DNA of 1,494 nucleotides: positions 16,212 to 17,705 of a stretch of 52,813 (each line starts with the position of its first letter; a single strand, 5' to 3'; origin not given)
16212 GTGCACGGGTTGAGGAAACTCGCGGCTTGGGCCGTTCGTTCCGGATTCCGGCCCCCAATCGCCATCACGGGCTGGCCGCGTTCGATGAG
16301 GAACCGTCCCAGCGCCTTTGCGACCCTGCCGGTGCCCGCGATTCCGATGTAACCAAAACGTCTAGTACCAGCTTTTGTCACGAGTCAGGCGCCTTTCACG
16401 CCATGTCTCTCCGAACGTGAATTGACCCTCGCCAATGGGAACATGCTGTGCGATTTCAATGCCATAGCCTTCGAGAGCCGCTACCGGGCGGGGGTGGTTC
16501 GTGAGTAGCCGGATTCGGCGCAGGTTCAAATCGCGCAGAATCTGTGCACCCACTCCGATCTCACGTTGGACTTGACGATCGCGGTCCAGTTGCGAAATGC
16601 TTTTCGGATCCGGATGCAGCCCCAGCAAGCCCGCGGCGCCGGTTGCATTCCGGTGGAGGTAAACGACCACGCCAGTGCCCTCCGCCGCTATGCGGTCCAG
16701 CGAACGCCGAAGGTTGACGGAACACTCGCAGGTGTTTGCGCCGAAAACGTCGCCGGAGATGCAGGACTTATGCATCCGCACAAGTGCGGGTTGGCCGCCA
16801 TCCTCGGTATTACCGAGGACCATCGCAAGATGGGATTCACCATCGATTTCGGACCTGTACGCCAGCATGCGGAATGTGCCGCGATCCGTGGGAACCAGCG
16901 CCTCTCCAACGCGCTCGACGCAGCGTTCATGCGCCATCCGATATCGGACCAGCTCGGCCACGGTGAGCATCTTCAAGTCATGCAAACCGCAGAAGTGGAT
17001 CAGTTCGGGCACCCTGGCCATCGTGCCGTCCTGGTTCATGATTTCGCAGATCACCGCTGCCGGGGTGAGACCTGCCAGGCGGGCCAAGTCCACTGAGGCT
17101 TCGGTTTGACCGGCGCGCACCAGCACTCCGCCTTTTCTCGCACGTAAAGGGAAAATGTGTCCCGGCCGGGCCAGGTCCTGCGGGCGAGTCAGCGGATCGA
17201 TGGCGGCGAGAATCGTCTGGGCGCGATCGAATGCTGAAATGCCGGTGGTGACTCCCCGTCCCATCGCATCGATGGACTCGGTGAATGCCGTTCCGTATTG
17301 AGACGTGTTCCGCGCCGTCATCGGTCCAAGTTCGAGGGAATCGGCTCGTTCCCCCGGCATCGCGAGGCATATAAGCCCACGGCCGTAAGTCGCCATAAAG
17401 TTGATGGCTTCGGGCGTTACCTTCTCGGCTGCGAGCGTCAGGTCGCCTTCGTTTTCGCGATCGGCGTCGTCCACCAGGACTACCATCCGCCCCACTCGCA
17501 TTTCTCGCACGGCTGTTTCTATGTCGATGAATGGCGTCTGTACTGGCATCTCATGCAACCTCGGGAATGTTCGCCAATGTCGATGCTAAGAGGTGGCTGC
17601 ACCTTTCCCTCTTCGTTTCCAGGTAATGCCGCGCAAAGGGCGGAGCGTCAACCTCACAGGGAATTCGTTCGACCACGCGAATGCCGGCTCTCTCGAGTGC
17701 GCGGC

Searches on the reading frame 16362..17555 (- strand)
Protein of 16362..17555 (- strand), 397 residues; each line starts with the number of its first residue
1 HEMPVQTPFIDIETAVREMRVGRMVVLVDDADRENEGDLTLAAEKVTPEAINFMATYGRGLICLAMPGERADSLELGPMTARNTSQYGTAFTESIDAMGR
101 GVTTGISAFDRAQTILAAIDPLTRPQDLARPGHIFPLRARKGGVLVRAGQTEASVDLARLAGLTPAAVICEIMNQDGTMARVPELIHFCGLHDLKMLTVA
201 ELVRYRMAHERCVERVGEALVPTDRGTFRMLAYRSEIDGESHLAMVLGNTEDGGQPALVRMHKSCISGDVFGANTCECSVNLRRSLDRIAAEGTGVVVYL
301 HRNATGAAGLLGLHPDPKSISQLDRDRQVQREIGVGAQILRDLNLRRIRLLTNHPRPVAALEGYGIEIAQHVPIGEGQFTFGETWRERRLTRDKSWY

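Call 63: find_homologous_proteins(query=window:16362-17555:-, max_evalue=1e-50)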
Query window:16362-17555:- (397 aa): 8000 proteins with E <= 1e-50 among 8000 candidates; the best 120 are listed.
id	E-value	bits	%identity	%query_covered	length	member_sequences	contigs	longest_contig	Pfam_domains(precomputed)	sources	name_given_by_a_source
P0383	5.3e-246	834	94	99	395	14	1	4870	PF00925.26,PF00926.25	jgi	-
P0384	4.7e-224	761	78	99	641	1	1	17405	PF00925.26,PF00926.25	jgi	jgi:3,4-dihydroxy 2-butanone 4-phosphate synthase/GTP cyclohydrolase II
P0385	5.7e-224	761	80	97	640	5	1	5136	PF00925.26,PF00926.25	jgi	-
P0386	9.0e-224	761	80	97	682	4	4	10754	PF00925.26,PF00926.25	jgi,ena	-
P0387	1.5e-222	757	80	97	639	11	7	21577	PF00925.26,PF00926.25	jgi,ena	jgi:3,4-dihydroxy 2-butanone 4-phosphate synthase/GTP cyclohydrolase II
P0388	1.6e-221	753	80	97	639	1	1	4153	PF00925.26,PF00926.25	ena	-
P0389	7.9e-220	748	79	96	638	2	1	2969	PF00925.26,PF00926.25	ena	-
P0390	9.1e-216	734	77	98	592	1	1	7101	PF00925.26,PF00926.25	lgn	-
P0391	4.6e-215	732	78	97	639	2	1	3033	PF00925.26,PF00926.25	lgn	-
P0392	6.1e-212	722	81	98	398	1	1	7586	PF00925.26,PF00926.25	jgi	jgi:3,4-dihydroxy 2-butanone 4-phosphate synthase/GTP cyclohydrolase II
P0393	2.3e-206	703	79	99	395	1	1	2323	PF00925.26,PF00926.25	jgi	jgi:3,4-dihydroxy 2-butanone 4-phosphate synthase/GTP cyclohydrolase II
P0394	5.0e-205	699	80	98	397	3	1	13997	PF00925.26,PF00926.25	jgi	jgi:3,4-dihydroxy 2-butanone 4-phosphate synthase/GTP cyclohydrolase II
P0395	1.1e-201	688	79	98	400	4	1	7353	PF00925.26,PF00926.25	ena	-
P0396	6.8e-200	682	78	99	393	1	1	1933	PF00925.26,PF00926.25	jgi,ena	-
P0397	2.5e-196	670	77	98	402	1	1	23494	PF00925.26,PF00926.25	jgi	jgi:3,4-dihydroxy 2-butanone 4-phosphate synthase / GTP cyclohydrolase II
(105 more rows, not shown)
